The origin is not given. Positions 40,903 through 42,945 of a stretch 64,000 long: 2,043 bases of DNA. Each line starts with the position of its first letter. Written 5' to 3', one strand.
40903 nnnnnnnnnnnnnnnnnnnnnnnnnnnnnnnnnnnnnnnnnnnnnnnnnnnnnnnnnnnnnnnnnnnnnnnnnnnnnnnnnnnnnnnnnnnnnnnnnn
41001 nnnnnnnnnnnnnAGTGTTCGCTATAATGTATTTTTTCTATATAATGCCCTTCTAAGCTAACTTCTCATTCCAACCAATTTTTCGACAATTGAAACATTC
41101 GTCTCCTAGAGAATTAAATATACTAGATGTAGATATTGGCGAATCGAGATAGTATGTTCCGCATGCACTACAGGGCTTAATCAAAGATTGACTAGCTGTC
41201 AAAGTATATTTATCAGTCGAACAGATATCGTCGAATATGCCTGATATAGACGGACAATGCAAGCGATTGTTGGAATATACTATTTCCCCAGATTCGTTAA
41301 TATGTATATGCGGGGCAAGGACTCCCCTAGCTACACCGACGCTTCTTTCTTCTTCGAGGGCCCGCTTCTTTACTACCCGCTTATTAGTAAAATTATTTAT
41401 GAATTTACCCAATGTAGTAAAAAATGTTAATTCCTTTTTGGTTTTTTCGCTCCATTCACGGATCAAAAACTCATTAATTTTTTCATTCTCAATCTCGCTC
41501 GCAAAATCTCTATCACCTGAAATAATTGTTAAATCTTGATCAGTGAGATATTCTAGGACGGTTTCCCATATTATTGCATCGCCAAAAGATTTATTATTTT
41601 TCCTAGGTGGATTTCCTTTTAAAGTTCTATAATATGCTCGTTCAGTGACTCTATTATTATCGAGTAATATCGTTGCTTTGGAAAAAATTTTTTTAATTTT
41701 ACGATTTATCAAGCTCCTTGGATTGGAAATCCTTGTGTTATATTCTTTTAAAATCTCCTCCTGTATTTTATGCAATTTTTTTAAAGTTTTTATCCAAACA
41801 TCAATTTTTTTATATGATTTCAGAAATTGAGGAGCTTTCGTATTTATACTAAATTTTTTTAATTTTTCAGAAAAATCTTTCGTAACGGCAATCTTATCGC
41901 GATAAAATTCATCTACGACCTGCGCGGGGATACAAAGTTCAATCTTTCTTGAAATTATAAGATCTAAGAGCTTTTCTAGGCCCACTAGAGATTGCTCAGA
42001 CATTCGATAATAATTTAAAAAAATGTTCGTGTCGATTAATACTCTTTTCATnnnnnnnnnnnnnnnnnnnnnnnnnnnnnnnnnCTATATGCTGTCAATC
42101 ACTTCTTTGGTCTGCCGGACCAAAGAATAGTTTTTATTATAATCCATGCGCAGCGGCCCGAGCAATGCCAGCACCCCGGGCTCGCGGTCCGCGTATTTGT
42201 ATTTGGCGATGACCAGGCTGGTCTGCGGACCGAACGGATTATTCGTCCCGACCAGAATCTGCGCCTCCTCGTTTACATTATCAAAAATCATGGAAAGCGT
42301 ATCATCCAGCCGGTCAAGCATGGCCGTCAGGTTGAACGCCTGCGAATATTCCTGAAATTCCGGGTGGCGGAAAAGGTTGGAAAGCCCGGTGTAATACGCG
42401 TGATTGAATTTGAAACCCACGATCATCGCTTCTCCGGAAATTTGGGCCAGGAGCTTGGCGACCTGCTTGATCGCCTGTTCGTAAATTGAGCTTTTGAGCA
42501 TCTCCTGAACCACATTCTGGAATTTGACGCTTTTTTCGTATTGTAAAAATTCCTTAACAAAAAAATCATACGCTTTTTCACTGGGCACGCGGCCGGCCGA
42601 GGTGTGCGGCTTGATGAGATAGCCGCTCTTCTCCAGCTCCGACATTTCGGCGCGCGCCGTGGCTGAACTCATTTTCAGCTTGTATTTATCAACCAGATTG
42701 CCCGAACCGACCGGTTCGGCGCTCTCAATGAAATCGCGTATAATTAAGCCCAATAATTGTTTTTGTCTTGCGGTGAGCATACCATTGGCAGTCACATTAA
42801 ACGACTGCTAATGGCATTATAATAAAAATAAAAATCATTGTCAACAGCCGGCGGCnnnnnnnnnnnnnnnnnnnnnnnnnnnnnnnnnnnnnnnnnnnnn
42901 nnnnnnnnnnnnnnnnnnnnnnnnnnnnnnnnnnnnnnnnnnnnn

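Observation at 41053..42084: An AT-rich PIN-plus-zinc-ribbon nuclease gene inserted inside the HrcA/CIRCE heat-shock operon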

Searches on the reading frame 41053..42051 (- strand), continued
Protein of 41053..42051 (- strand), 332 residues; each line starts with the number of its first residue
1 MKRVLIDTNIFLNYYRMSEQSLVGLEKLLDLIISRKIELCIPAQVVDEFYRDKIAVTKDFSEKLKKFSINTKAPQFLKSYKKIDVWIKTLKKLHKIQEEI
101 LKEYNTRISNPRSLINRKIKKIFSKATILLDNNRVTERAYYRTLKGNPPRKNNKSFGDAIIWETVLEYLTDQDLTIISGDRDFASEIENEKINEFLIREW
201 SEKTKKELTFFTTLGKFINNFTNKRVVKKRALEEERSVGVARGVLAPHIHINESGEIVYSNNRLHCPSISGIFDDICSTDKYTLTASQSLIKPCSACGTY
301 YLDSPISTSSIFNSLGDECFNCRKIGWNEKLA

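Call 50: get_annotated_region(hit=H3, flank=6000)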
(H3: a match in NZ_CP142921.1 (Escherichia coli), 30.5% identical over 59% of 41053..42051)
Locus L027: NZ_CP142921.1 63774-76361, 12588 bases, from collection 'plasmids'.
description: Escherichia coli strain B19429 plasmid pB19429_2, complete sequence
organism: Escherichia coli (NCBI taxid 562)
taxonomy: Bacteria; Pseudomonadota; Gammaproteobacteria; Enterobacterales; Enterobacteriaceae; Escherichia; Escherichia coli
host: -; source: cell culture,Estuary; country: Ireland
typing (MOB-suite, as given by PLSDB): non-mobilizable; replicon IncHI1B
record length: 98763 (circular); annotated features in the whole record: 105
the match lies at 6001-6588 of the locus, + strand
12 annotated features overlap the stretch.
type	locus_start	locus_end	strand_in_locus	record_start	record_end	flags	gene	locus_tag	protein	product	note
CDS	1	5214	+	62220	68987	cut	-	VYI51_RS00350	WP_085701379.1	N-6 DNA methylase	GO:0006306 - DNA methylation [Evidence IEA]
CDS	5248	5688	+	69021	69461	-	-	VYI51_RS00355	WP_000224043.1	hypothetical protein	-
CDS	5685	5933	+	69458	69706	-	-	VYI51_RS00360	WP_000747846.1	hypothetical protein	-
CDS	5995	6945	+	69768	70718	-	-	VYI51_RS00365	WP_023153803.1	PIN domain-containing protein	-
CDS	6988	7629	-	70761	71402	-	-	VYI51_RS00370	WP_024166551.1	hypothetical protein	-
CDS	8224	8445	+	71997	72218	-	-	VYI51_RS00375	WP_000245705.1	host cell division inhibitor Icd-like protein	-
CDS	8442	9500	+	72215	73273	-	-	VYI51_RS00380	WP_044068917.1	phage antirepressor KilAC domain-containing protein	-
CDS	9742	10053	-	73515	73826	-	-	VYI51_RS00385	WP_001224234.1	hypothetical protein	-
CDS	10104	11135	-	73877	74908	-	-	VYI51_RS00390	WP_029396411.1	site-specific integrase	GO:0015074 - DNA integration [Evidence IEA]; GO:0006310 - DNA recombination [Evidence IEA]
CDS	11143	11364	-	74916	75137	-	-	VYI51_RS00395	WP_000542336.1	hypothetical protein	-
CDS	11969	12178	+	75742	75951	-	-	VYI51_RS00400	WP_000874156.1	hypothetical protein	-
CDS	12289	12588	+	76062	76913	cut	-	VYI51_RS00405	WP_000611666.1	phage repressor protein C1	-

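Call 51: get_annotated_region(hit=H25, flank=6000)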
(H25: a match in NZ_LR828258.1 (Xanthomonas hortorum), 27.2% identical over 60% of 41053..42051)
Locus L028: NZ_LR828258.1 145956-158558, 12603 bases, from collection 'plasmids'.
description: Xanthomonas hortorum pv. vitians strain CFBP 498 plasmid CFBP498_p224, complete sequence
organism: Xanthomonas hortorum (NCBI taxid 83224)
taxonomy: Bacteria; Pseudomonadota; Gammaproteobacteria; Lysobacterales; Lysobacteraceae; Xanthomonas; Xanthomonas hortorum
host: -; source: Lactuca sp.; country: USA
typing (MOB-suite, as given by PLSDB): mobilizable; relaxase MOBH,MOBP
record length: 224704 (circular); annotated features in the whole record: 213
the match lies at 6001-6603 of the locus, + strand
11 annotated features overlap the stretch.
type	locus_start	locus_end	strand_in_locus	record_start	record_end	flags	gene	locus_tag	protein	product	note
CDS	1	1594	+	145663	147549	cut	-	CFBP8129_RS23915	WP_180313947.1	hypothetical protein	-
CDS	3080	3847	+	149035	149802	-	-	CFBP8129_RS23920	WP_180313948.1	ABC-three component system protein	-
CDS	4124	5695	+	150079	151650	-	-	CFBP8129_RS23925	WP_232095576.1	DUF2326 domain-containing protein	-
CDS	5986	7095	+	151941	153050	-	-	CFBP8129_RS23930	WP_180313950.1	PIN domain-containing protein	-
CDS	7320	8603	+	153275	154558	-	-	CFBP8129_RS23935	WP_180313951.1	hypothetical protein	-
CDS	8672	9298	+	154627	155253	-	-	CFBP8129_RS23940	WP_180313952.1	DUF5677 domain-containing protein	-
CDS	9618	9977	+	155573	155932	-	-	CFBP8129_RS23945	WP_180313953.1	hypothetical protein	-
CDS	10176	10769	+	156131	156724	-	-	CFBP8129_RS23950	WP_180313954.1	hypothetical protein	-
CDS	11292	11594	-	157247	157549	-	-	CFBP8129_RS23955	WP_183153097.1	hypothetical protein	-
CDS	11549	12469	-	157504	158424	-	-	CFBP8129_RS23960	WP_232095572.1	IS1595 family transposase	-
CDS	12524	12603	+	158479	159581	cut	-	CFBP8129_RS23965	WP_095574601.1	IS3 family transposase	-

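Call 62: list_cluster_members(proteins=[P0009, P0010, P0017, P0021, P0023, P0031, P0035, window:41053-42051:-, P0049])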
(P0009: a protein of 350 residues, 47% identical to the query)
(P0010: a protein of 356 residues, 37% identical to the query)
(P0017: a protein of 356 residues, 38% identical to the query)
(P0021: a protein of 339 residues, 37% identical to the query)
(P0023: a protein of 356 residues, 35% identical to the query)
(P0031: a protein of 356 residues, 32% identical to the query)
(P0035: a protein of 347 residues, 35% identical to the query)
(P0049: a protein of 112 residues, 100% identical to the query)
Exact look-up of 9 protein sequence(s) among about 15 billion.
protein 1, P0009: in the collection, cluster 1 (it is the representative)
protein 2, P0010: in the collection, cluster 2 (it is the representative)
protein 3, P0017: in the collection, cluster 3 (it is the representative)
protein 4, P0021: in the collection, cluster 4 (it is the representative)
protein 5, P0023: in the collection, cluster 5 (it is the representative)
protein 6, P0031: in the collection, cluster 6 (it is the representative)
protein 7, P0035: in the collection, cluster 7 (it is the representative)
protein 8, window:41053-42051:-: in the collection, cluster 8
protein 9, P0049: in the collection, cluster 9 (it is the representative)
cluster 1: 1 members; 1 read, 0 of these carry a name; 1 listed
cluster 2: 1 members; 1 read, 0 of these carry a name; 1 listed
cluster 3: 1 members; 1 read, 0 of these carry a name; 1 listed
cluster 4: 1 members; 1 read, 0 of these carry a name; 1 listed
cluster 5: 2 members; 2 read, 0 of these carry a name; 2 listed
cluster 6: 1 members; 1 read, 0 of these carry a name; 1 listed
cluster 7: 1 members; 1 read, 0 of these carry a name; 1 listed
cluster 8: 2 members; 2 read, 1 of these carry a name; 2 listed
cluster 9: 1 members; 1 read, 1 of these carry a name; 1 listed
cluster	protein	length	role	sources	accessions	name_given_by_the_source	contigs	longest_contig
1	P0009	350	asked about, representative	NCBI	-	-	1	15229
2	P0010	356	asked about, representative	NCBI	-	-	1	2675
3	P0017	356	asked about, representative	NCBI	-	-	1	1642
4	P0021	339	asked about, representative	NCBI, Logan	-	-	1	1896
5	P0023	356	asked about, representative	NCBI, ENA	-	-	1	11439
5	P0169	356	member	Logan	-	-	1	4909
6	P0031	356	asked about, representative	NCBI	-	-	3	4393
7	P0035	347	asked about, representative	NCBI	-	-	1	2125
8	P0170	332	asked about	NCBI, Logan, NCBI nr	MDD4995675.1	MAG: PIN domain-containing protein [Patescibacteria group bacterium] | PIN domain-containing protein [Patescibacteria group bacterium]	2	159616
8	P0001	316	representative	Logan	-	-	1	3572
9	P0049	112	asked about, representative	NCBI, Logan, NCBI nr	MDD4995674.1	MAG: tRNA-binding protein [Patescibacteria group bacterium] | tRNA-binding protein [Patescibacteria group bacterium]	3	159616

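Call 63: find_related_loci(query=A1, collection=viral_contigs, flank=6000)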
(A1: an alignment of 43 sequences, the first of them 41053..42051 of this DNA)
Query A1 (332 aa) in viral_contigs; peptide patterns used: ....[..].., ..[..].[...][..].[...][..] (x = any residue, [..] = any of these).
41 stretches matched a pattern; 17 encode a relative of the query (tblastn E <= 1e-3); 17 distinct loci.
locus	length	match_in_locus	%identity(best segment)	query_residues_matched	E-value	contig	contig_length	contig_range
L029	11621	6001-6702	31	4-232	2e-29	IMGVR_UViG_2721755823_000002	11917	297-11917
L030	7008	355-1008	29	4-221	1e-23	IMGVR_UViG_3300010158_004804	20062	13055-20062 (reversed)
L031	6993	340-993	29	4-221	1e-23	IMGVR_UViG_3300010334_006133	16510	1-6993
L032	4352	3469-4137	30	3-221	2e-23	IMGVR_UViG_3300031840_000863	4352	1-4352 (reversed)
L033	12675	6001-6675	27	3-221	5e-23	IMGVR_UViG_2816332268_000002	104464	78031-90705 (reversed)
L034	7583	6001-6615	31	3-203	5e-23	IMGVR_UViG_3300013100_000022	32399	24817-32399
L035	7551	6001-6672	30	3-221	1e-22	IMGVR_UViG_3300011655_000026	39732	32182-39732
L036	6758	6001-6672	30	3-221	1e-21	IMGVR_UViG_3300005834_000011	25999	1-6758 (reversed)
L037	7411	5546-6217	29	3-221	9e-22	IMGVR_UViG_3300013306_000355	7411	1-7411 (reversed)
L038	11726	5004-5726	30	3-240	5e-21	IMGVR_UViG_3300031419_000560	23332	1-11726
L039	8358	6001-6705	27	2-221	1e-15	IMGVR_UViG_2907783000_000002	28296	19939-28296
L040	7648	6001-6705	27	2-221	1e-15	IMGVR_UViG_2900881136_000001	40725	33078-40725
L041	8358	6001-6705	27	2-221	1e-15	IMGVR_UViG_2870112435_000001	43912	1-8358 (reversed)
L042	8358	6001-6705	27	2-221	3e-15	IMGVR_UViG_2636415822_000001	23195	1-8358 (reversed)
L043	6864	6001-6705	26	2-221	9e-15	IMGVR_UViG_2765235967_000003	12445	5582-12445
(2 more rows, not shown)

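Call 70: find_encoding_contigs(protein=P0007, flank=6000, max_places=1)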
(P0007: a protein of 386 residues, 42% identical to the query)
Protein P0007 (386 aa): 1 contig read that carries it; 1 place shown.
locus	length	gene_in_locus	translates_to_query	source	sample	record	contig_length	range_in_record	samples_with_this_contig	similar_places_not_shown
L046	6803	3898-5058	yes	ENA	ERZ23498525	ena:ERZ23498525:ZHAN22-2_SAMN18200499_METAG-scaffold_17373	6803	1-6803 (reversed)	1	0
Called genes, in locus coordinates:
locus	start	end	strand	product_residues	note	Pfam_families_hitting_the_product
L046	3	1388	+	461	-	?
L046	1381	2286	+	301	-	PF02086:MethyltransfD12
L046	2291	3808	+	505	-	PF09491:RE_AlwI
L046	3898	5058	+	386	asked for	PF16289:PIN_12 (weak), PF18476:PIN_8, PF16289:PIN_12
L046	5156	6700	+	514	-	-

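Call 71: find_encoding_contigs(protein=P0006, flank=4000, max_places=1)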
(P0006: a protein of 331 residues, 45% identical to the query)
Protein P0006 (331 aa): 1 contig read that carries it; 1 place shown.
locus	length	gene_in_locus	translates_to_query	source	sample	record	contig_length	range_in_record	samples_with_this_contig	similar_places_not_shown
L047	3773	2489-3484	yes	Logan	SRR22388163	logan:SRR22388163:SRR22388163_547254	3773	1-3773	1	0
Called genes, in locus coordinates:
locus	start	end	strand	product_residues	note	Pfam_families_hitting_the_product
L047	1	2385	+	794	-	?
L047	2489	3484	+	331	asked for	PF16289:PIN_12, PF18476:PIN_8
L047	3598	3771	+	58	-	?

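Call 72: search_protein_families(library=pfam, proteins=[L047:1-2385:+, L046:3-1388:+, L046:5156-6700:+, L001:7183-7992:+, L001:5965-7170:+, L003:475-1092:+, L003:2610-4373:+, L016:4877-5143:+, L016:5125-5637:+, L005:274-1440:+], max_evalue=0.001)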
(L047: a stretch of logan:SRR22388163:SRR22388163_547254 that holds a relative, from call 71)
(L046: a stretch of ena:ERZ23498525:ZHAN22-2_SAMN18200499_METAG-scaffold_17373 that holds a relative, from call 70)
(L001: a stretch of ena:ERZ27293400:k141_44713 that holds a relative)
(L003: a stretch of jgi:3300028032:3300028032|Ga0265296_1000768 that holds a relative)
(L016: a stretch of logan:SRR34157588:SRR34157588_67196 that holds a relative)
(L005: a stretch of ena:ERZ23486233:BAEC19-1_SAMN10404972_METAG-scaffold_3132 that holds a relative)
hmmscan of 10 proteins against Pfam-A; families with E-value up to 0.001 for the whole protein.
L047:1-2385:+ (794 aa): 3 families
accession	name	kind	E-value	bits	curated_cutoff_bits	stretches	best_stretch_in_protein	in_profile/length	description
PF00133.28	tRNA-synt_1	-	7.8e-88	295.4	22.7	1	6-558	1-413/414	tRNA synthetases class I (I, L, M and V)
PF08264.19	Anticodon_1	-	3.7e-40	137.6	25.1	1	601-750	1-147/148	Anticodon-binding domain of tRNA ligase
PF09334.17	tRNA-synt_1g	-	2.2e-17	63.4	20.1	1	30-175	3-132/391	tRNA synthetases class I (M)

L046:3-1388:+ (461 aa): 3 families
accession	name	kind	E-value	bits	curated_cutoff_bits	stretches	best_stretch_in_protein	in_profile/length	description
PF02086.21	MethyltransfD12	-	2.7e-38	132.6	22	1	136-398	1-248/253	D12 class N6 adenine-specific DNA methyltransferase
PF04002.20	RadC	-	1.5e-23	83.4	22.1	1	2-75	45-118/121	RadC-like JAB domain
PF03602.21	Cons_hypoth95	-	9.5e-08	32.4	24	0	322-350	109-138/182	Conserved hypothetical protein 95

L046:5156-6700:+ (514 aa): 0 families

L001:7183-7992:+ (269 aa): 0 families

L001:5965-7170:+ (401 aa): 1 family
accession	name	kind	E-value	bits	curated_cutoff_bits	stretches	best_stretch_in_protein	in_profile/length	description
PF14279.12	HNH_5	-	5.3e-06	26.7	27.5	1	37-91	1-53/56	HNH endonuclease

L003:475-1092:+ (205 aa): 0 families

L003:2610-4373:+ (587 aa): 1 family
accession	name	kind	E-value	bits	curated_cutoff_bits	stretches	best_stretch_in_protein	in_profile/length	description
PF04909.20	Amidohydro_2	-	7.2e-05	23.1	26.4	1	298-478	122-287/289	Amidohydrolase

L016:4877-5143:+ (88 aa): 0 families

L016:5125-5637:+ (170 aa): 0 families

L005:274-1440:+ (388 aa): 0 families

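Call 73: search_protein_representatives(alignment_id=A1)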
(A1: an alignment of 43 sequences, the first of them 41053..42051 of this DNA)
Query: 43 sequences, 344 profile positions. Proteins with E-value up to 0.001 (for the whole library): 4602; up to 1e-10: 2228; up to 1e-30: 869. The best 150 are listed.
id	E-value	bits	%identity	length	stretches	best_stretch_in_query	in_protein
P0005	3.8e-125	434.2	-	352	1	1-343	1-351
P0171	2.2e-122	425.1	-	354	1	2-343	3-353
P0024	4.8e-114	397.7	-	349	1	1-343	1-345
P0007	6.2e-114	397.4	-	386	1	1-343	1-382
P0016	2.7e-112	392.0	-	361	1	1-342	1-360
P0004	1.1e-111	390.0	-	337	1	1-342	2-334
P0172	3.6e-110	385.0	-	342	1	2-341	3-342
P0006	1.5e-109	382.9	-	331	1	2-341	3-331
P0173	1.9e-108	379.4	-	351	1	1-342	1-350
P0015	4.1e-108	378.3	-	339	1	1-341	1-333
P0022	4.3e-107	374.9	-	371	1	1-343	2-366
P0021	4.4e-106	371.6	-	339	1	1-342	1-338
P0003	3.0e-105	368.8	-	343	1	16-343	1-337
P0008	7.2e-104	364.3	-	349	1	1-322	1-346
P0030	5.7e-103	361.3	-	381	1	1-342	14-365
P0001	6.7e-89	315.0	-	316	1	16-342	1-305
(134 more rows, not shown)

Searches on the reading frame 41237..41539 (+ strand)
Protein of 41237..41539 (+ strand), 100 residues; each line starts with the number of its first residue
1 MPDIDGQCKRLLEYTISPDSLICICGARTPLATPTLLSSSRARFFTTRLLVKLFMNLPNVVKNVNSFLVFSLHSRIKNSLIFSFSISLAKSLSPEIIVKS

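Call 82: search_protein_families(library=pfam, proteins=[window:41237-41539:+], max_evalue=0.01)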
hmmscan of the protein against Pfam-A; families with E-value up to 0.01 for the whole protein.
window:41237-41539:+ (100 aa): 0 families

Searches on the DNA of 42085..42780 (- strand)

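Call 76: search_rna_families(sources=[L017, L020, L022], threshold=gathering)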
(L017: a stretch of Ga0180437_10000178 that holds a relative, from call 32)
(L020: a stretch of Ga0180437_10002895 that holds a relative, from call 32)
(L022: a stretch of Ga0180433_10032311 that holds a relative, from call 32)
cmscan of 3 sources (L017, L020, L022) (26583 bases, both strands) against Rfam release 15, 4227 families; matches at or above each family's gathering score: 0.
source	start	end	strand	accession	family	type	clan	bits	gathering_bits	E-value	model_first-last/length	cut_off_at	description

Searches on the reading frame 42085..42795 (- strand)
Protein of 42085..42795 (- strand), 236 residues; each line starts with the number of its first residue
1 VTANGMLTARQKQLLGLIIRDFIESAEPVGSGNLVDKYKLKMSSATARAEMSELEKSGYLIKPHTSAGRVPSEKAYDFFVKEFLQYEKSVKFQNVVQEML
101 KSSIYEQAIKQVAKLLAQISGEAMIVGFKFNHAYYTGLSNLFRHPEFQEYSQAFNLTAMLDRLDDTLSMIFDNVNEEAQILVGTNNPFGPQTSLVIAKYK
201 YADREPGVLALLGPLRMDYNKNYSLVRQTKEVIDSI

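Call 4: search_protein_families(library=pfam, proteins=[window:42085-42795:-], max_evalue=0.01)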
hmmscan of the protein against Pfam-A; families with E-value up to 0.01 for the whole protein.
window:42085-42795:- (236 aa): 1 family
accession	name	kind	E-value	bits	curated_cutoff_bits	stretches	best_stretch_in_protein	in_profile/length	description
PF01628.27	HrcA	-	1.4e-16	61.6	22.2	1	96-221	91-213/215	HrcA protein C terminal domain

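Call 6: search_protein_families(library=ncbifam, proteins=[window:42085-42795:-], max_evalue=0.1)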
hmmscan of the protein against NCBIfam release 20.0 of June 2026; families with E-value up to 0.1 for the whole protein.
window:42085-42795:- (236 aa): 3 families
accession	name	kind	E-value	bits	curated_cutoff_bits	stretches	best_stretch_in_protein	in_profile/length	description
TIGR00331.1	hrcA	equivalog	6.7e-50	170.5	197.2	2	8-126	1-123/338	heat-inducible transcriptional repressor HrcA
NF003033.0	PRK03911.1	equivalog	5.4e-17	62.3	248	1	9-105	5-99/264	HrcA family transcriptional regulator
TIGR00498.1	lexA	equivalog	0.05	13.2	110.95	0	7-62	4-58/203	transcriptional repressor LexA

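Call 12: find_related_loci(query=window:42085-42795:-, collection=genome_contigs, flank=6000)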
Query window:42085-42795:- (236 aa) in genome_contigs; peptide patterns used: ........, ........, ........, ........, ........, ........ (x = any residue, [..] = any of these).
177 stretches matched a pattern; 5 encode a relative of the query (tblastn E <= 1e-3); 5 distinct loci.
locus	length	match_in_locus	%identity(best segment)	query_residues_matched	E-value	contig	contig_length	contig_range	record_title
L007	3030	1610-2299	61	6-235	6e-106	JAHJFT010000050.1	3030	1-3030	MAG: Patescibacteria group bacterium isolate Modern_marine_glass_biofilm.mb.42 Modern_marine_glas.mb.42_k141_615853, who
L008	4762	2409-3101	36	6-234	7e-36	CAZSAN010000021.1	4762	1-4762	MAG TPA_asm: uncultured Candidatus Saccharibacteria bacterium isolate binchicken_co84_80 genome assembly, contig: k141_1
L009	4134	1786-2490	35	6-233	8e-33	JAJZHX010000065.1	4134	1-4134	MAG: bacterium isolate LSA1.bin28 NODE_28604_length_4134_cov_1.257300, whole genome shotgun sequence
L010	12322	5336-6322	45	10-234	1e-26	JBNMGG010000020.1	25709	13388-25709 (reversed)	MAG: Candidatus Enteromonas sp. isolate CM_BacEnt99.154 k141_100067_length_25709_cov_11.0000, whole genome shotgun seque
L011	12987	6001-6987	45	10-234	5e-26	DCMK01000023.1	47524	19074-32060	MAG TPA_asm: Bacillales bacterium UBA1624 UBA1624_contig_3434, whole genome shotgun sequence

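Call 32: find_related_loci(query=window:42085-42780:-, collection=metagenome_contigs, flank=5000)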
Query window:42085-42780:- (231 aa) in metagenome_contigs; peptide patterns used: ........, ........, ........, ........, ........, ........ (x = any residue, [..] = any of these).
105 stretches matched a pattern; 8 encode a relative of the query (tblastn E <= 1e-3); 8 distinct loci.
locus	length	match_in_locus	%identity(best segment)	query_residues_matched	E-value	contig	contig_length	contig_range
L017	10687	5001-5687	72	1-229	6e-121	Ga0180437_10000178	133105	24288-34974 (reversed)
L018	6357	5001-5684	73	1-228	2e-119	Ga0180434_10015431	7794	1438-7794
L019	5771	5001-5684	73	1-228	2e-119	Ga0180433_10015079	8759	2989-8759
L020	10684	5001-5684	71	1-228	5e-116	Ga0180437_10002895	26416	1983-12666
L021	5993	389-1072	71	1-228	5e-116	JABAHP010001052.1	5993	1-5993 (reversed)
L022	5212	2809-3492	71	1-228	5e-114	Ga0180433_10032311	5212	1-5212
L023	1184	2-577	59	40-230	2e-90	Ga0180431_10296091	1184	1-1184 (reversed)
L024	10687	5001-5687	72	1-229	6e-121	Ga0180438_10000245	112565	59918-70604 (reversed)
